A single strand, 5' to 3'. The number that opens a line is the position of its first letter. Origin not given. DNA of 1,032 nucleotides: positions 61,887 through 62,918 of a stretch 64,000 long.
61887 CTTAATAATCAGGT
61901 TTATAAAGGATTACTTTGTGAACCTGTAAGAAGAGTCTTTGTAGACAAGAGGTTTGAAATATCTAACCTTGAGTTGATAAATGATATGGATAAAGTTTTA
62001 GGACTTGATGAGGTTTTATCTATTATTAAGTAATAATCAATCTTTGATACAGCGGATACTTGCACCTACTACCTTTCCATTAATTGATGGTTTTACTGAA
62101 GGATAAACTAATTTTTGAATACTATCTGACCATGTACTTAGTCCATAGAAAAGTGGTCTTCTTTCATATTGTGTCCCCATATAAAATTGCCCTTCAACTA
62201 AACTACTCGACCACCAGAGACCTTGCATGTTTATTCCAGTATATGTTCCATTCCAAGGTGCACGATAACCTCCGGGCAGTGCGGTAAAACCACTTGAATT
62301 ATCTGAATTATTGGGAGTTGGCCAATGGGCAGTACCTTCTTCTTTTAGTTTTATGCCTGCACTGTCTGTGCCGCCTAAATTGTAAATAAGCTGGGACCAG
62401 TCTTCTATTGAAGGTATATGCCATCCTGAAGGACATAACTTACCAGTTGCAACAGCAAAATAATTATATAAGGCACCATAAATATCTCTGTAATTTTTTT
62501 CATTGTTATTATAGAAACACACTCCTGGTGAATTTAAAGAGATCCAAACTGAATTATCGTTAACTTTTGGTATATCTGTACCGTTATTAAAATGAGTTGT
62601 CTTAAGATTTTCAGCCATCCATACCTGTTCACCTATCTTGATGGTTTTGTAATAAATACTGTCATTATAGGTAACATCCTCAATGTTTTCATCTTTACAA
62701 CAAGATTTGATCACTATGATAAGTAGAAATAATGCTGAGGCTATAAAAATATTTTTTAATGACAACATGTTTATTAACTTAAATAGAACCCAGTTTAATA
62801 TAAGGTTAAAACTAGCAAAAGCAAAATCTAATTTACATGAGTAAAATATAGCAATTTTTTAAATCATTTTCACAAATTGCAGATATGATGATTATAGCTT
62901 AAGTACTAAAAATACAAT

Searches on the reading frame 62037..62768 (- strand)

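Call 27: search_protein_families(library=pfam, proteins=[window:62037-62768:-], max_evalue=0.00001)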
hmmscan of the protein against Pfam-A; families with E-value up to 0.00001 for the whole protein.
window:62037-62768:- (243 aa): 1 family
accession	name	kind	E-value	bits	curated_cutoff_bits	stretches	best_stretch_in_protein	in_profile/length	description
PF09603.15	Fib_succ_major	-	1e-37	130.6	33.9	1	43-242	1-187/187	Fibrobacter succinogenes major domain (Fib_succ_major)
